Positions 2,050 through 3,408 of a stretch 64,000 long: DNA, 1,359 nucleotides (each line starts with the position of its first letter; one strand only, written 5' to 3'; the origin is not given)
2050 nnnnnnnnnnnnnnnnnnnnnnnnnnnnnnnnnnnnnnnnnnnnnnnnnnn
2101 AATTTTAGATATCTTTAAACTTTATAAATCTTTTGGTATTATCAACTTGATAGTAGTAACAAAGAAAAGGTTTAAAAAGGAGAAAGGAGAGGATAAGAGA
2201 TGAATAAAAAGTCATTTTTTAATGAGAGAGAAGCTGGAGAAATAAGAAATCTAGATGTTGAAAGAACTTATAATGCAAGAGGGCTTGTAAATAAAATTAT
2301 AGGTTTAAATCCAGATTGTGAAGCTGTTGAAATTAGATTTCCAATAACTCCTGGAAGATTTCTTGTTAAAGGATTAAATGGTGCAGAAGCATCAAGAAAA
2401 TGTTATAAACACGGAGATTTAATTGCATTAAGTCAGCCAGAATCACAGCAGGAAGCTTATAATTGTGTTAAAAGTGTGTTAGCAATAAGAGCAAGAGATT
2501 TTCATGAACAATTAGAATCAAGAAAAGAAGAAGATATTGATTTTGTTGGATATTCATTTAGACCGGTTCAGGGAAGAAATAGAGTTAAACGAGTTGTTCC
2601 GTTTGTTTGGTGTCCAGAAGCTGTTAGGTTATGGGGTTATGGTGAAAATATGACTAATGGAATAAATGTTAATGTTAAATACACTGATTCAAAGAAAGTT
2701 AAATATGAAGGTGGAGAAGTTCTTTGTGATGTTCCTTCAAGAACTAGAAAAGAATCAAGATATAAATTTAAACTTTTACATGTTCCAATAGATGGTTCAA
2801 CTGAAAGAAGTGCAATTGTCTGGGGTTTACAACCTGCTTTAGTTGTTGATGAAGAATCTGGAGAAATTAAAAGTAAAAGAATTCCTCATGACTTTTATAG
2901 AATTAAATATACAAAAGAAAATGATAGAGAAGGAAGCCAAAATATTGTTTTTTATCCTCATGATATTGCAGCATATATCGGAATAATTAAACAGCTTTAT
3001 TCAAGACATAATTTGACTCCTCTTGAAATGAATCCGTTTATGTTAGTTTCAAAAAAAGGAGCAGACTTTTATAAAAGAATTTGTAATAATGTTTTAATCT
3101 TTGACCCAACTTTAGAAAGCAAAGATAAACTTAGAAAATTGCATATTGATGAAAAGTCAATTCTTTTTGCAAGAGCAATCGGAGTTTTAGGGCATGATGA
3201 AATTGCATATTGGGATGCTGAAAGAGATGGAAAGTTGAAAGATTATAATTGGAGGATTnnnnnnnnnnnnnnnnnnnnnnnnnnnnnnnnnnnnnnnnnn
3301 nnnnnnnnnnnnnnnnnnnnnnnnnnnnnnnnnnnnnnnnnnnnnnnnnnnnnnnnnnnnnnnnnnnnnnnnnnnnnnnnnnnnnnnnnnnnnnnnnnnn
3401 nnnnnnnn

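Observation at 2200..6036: Three-gene operon centred on a NucS/Shedu-like PD-(D/E)xK nuclease: candidate defence or DNA-processing system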

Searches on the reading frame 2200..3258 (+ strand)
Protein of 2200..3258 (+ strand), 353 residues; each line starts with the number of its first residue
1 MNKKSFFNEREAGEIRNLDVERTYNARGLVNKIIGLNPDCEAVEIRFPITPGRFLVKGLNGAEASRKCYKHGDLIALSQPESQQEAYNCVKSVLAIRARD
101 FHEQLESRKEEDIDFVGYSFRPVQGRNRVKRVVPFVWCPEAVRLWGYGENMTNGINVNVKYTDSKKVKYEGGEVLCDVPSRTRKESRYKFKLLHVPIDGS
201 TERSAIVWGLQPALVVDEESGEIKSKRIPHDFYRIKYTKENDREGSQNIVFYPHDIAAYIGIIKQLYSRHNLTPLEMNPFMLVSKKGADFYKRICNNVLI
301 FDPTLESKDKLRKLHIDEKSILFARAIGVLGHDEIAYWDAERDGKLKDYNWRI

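Call 3: search_protein_families(library=pfam, proteins=[window:2200-3258:+], max_evalue=1)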
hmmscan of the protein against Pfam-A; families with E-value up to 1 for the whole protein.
window:2200-3258:+ (353 aa): 0 families

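Call 4: search_protein_families(library=padloc, proteins=[window:2200-3258:+], max_evalue=1)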
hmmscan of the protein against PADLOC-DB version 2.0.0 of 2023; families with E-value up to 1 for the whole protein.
window:2200-3258:+ (353 aa): 0 families

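Call 5: search_protein_families(library=ncbifam, proteins=[window:2200-3258:+], max_evalue=1)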
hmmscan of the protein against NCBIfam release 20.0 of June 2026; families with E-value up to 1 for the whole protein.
window:2200-3258:+ (353 aa): 0 families

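Call 10: find_homologous_proteins(query=window:2200-3258:+, max_evalue=0.001)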
Query window:2200-3258:+ (353 aa): 194 proteins with E <= 0.001 among 1482 candidates; the best 120 are listed.
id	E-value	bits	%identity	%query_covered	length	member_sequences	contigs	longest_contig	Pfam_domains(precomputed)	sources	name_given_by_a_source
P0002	1.3e-240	816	100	100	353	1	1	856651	-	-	-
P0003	4.8e-178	610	74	99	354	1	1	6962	-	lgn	-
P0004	7.5e-178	609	73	100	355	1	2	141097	-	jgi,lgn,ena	jgi:hypothetical protein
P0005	1.2e-141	490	59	100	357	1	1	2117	-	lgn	-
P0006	1.7e-131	457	58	100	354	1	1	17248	-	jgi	-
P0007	5.4e-130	452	58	99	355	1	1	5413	-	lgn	-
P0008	2.4e-128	446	59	100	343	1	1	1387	-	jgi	-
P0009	2.4e-127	443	58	100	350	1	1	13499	-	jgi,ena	-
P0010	6.4e-127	442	58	100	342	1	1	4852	-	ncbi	-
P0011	1.6e-126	440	58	100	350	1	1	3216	-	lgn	-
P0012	5.1e-125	435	55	99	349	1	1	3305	-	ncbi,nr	ncbi:MAG: hypothetical protein Q8N63_00015 [Nanoarchaeota archaeon]|nr:hypothetical protein [Nanoarc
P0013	2.2e-124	433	58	100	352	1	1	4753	-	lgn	-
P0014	6.4e-123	429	55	100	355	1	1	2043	-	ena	-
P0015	1.2e-122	428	56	100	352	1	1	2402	-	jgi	-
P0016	4.9e-122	426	57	100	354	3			-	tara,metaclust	tara:strand:+ start:188 stop:1252 length:1065 start_codon:yes stop_codon:yes gene_type:complete|meta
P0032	9.6e-118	411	54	99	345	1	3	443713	-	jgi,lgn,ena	jgi:hypothetical protein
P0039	1.7e-116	407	54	100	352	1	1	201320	-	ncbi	ncbi:MAG: hypothetical protein ABH864_00400 [archaeon]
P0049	1.4e-113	398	53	100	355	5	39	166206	-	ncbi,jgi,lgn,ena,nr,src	ncbi:hypothetical protein J4233_01455 [Candidatus Pacearchaeota archaeon]|nr:hypothetical protein [C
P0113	3.0e-101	357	50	99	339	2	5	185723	-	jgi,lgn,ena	-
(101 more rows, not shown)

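Call 12: find_encoding_contigs(protein=P0004, flank=8000, max_places=2)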
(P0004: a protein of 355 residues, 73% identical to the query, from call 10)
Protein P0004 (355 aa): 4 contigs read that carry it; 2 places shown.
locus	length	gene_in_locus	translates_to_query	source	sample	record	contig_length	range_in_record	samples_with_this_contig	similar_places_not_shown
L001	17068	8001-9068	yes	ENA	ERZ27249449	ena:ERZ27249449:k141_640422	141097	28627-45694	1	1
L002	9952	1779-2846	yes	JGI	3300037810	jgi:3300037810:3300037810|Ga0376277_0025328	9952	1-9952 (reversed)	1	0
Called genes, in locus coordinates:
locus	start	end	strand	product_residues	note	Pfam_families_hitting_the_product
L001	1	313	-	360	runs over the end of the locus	PF01702:TGT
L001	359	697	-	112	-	-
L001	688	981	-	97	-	-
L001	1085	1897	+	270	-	PF00350:Dynamin_N (faint), PF03193:RsgA_GTPase, PF01926:MMR_HSR1, PF02421:FeoB_N (weak)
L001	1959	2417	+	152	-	-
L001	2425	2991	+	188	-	-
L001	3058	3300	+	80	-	-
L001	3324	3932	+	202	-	-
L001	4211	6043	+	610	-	PF01261:AP_endonuc_2 (weak)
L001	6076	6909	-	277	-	PF18765:Polbeta (faint), PF01909:NTP_transf_2 (weak)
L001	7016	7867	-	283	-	-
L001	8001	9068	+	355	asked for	-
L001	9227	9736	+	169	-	PF18765:Polbeta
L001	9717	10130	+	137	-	PF01934:HepT-like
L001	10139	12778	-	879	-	PF01326:PPDK_N, PF00391:PEP-utilizers, PF02896:PEP-utilizers_C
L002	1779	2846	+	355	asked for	-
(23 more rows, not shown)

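Call 13: find_encoding_contigs(protein=P0032, flank=8000, max_places=2)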
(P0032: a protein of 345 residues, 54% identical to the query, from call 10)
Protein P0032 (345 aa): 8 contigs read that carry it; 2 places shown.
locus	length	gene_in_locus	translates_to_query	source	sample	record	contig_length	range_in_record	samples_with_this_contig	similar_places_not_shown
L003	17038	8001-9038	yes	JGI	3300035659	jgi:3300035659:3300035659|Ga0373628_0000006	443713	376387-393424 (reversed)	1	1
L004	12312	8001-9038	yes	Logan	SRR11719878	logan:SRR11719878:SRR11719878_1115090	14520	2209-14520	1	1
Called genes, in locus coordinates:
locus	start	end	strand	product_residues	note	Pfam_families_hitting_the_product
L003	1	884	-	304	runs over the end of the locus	-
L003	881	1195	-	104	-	-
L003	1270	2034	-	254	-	PF12146:Hydrolase_4, PF20408:Abhydrolase_11 (weak), PF00561:Abhydrolase_1, PF02129:Peptidase_S15, PF12697:Abhydrolase_6, PF00326:Peptidase_S9, PF05448:AXE1 (weak), PF10142:PhoPQ_related (weak), +3 more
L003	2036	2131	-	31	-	-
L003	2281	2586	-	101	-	-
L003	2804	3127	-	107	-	PF04434:SWIM (weak)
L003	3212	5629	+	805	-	PF00133:tRNA-synt_1, PF01406:tRNA-synt_1e (faint), PF09334:tRNA-synt_1g, PF08264:Anticodon_1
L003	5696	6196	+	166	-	-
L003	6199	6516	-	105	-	-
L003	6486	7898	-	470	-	PF00133:tRNA-synt_1 (faint), PF01406:tRNA-synt_1e, PF01921:tRNA-synt_1f (faint), PF09334:tRNA-synt_1g, PF09190:DALR_2, PF23493:CysS_C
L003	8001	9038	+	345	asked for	-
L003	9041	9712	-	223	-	PF01269:Fibrillarin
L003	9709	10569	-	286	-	PF01798:Nop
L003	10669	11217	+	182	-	PF01558:POR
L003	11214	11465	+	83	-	PF12838:Fer4_7 (faint), PF13187:Fer4_9 (faint), PF12797:Fer4_2 (faint), PF00037:Fer4 (weak), PF13237:Fer4_10 (weak), PF14697:Fer4_21, PF25160:LdpA_Fe-S-bd (weak), PF00037:Fer4, +2 more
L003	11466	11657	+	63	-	PF01361:Tautomerase, PF14552:Tautomerase_2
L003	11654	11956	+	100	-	PF03091:CutA1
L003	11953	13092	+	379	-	PF01855:POR_N, PF02780:Transketolase_C (weak), PF17147:PFOR_II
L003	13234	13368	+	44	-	-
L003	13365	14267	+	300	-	PF02775:TPP_enzyme_C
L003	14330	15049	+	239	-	-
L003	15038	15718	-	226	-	PF00696:AA_kinase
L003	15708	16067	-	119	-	PF00892:EamA (faint)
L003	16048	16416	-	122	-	PF00892:EamA (weak)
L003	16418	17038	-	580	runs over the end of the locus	PF02355:SecD_SecF_C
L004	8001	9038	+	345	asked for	-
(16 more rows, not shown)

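Call 14: find_encoding_contigs(protein=P0039, flank=8000, max_places=2)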
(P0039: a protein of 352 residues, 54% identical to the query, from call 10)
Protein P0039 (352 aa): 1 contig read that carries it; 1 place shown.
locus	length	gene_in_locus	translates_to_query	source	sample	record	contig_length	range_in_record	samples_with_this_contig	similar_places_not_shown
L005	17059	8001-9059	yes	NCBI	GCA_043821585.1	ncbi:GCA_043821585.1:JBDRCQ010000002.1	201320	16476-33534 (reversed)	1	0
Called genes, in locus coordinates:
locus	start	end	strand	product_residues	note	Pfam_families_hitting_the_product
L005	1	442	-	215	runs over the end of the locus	PF00929:RNase_T, PF13482:RNase_H_2 (faint)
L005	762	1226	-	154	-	-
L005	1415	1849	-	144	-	PF00892:EamA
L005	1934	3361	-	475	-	-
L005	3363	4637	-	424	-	PF01844:HNH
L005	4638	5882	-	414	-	-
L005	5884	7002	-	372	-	-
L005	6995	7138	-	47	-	-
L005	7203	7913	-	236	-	PF01978:TrmB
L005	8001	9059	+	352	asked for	-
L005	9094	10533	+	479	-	PF00133:tRNA-synt_1, PF01406:tRNA-synt_1e, PF09334:tRNA-synt_1g, PF00133:tRNA-synt_1 (weak), PF19303:Anticodon_3 (weak), PF08264:Anticodon_1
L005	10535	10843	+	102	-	-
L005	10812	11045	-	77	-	-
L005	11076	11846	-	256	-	PF02673:BacA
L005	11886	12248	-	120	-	PF00903:Glyoxalase (weak)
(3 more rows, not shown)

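Call 40: search_solved_structures(query=A4, max_evalue=10)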
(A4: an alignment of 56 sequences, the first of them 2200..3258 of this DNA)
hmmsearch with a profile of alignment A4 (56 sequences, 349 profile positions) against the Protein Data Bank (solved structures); distinct sequences matched with E-value up to 10: 0.

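Call 47: predict_structure(alignment_id=A4)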
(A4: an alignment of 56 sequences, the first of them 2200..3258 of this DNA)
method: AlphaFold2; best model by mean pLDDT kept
length: 353 residues; sequences in the alignment: 56
mean_pLDDT: 90.1   pTM: 0.90
mean pLDDT of the five models: 90.1, 90.0, 89.7, 88.8, 87.7
residues with pLDDT >= 90: 261; 70-90: 60; 50-70: 23; < 50: 9
segments of 3 or more residues with pLDDT < 50: 235-240, 242-244
pLDDT, mean of each block of 10 residues (from residue 1): 86 97 98 98 98 88 90 95 91 94 97 98 90 97 97 91 79 92 88 85 85 78 62 51 64 96 94 93 98 98 95 97 99 97 97 91
secondary structure, 60 per line:
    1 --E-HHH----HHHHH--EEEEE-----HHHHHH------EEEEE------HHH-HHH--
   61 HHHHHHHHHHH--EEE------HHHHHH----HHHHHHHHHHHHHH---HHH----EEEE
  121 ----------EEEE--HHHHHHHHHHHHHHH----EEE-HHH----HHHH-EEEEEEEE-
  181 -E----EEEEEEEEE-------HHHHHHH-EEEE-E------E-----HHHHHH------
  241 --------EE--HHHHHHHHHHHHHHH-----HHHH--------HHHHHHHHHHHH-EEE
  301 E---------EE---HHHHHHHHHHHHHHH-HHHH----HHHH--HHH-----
elements in order: H12-16 E19-23 H29-34 E41-45 H61-71 E74-76 H83-88 H93-106 E117-120 E131-134 H137-151 E156-158 H167-170 E172-179 E187-195 H203-209 E211-214 H229-234 H253-267 H273-276 H285-296 E298-301 H316-330 H332-335 H340-343

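Call 49: fold_search(model_id=the predicted structure, library=pdb)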
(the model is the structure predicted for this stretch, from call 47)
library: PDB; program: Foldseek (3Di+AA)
matches with E <= 10: 61; with E <= 0.001: 0
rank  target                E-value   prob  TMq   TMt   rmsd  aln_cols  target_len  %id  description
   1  8olt_C                5.4e-01  0.05  0.09  0.13  13.9       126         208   15  Mitochondrial complex I from Mus musculus in the active state bound with piericidin A (released 2023-08-09)
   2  9bwd_D                8.5e-01  0.06  0.09  0.14  11.9       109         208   13  Cryo-EM structure of respiratory supercomplex I (released 2025-08-06)
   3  8zo8_S3               9.5e-01  0.06  0.09  0.13  10.1        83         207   12  Respirasome open state 3 in presence of metformin (SC-MetO3) (released 2025-11-19)
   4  7qsd_C                1.1e+00  0.04  0.09  0.14  13.7       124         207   13  Bovine complex I in the active state at 3.1 A (released 2022-03-02)
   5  9iho_C                1.3e+00  0.03  0.09  0.12  13.7       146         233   11  Open state without NUQM and without flavoprotein (classification state 4) of Pichia pastoris mitochondrial complex I i (released 2025-10-15)
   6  8ibd_C                1.4e+00  0.02  0.10  0.16  19.3       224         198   12  Respiratory complex CI:CIII2, type II, Wild type mouse under cold temperature (released 2024-09-18)
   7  8iao_C                1.5e+00  0.03  0.09  0.14  13.6       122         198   12  Respiratory complex CI:CIII2, type I, Wild type mouse under thermoneutral temperature (released 2024-09-18)
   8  7qsk_C                1.6e+00  0.03  0.09  0.14  13.7       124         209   13  Bovine complex I in lipid nanodisc, Active-Q10 (released 2022-05-25)
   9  5ded_C                1.7e+00  0.02  0.09  0.13  15.6       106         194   14  Crystal structure of the small alarmone synthethase 1 from Bacillus subtilis bound to its product pppGpp (released 2015-10-28)
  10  8xnw_C                1.7e+00  0.02  0.10  0.16  19.3       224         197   12  Respiratory complex Peripheral Arm of CI, close form B, focus-refined map of type II, Wild type mouse under Cold Accli (released 2024-10-30)
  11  6rfq_G                1.9e+00  0.04  0.09  0.13  10.1        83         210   14  Cryo-EM structure of a respiratory complex I assembly intermediate with NDUFAF2 (released 2018-10-10)
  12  8uep_1C               2.7e+00  0.02  0.09  0.14  13.8       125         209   12  In-situ complex I, Active-Q10 (State-alpha) (released 2024-06-19)
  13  9ihp_C                2.7e+00  0.02  0.09  0.12  13.4       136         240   13  Open state without NUQM and with flavoprotein (classification state 3) of Pichia pastoris mitochondrial complex I in c (released 2025-10-15)
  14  6rfr_G                2.9e+00  0.03  0.09  0.12   8.5        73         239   15  Cryo-EM structure of respiratory complex I from Yarrowia lipolytica at 3.2 A resolution (released 2019-12-11)
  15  6zr2_C                3.4e+00  0.02  0.09  0.14  10.0        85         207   14  Cryo-EM structure of respiratory complex I in the active state from Mus musculus at 3.1 A (released 2020-10-21)
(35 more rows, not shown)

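Call 53: search_protein_families(library=phrogs, proteins=[window:2200-3258:+], max_evalue=0.1)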
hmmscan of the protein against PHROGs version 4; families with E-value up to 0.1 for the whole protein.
window:2200-3258:+ (353 aa): 0 families

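Call 65: find_encoding_contigs(protein=P0049, flank=10000, max_places=3)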
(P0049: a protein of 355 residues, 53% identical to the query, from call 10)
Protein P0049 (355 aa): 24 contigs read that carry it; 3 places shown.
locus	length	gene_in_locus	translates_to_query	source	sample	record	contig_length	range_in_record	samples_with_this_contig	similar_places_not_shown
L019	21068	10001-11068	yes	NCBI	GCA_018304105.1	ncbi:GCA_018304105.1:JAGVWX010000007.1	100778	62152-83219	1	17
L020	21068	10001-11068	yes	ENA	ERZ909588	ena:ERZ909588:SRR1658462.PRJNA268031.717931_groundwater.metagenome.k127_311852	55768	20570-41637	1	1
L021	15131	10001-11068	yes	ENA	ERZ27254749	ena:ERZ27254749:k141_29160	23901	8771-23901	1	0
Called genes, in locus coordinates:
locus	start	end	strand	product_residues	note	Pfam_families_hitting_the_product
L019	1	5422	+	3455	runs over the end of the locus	PF19077:Big_13 (faint), PF02210:Laminin_G_2 (faint), PF13385:Laminin_G_3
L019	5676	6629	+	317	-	-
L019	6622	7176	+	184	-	-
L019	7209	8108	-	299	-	-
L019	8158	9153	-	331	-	PF00571:CBS (weak), PF01769:MgtE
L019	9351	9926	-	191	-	PF00827:Ribosomal_L15e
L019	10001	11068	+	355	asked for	-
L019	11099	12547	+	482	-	PF00133:tRNA-synt_1, PF01406:tRNA-synt_1e, PF09334:tRNA-synt_1g, PF00133:tRNA-synt_1, PF01406:tRNA-synt_1e (weak), PF08264:Anticodon_1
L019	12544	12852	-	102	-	-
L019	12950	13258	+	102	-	-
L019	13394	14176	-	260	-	PF02673:BacA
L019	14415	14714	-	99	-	-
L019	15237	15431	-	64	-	-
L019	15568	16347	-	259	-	PF01790:LGT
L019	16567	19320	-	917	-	-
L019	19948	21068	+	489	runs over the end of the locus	PF02934:GatB_N, PF02637:GatB_Yqey (faint)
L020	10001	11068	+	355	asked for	-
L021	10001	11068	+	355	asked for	-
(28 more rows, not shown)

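Call 66: find_encoding_contigs(protein=P0113, flank=10000, max_places=2)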
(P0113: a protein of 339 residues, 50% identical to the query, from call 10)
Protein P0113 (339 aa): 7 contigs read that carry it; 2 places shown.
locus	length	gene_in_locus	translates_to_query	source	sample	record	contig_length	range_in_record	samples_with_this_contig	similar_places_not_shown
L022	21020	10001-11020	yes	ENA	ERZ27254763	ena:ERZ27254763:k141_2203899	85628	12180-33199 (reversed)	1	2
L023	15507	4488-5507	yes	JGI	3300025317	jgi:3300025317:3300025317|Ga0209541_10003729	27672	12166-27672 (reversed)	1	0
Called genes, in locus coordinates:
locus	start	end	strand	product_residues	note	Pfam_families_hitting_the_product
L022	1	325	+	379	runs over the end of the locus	PF04055:Radical_SAM, PF13353:Fer4_12 (weak), PF13186:SPASM (weak)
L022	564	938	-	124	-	-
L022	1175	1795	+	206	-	PF01909:NTP_transf_2, PF18765:Polbeta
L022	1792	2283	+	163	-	-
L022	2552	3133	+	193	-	PF00210:Ferritin, PF02915:Rubrerythrin, PF23458:DUF7130 (weak), PF21349:RUBY_RBDX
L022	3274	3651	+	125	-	PF06397:Desulfoferrod_N, PF01880:Desulfoferrodox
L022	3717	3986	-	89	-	PF26477:DUF8150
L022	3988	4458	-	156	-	-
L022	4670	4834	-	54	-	-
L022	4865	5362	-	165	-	PF00827:Ribosomal_L15e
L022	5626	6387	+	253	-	PF05362:Lon_C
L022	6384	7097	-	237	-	-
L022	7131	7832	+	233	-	PF04493:Endonuclease_5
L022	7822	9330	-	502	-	PF12832:MFS_1_like (faint), PF07690:MFS_1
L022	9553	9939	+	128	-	-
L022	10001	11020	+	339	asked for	-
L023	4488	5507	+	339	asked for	-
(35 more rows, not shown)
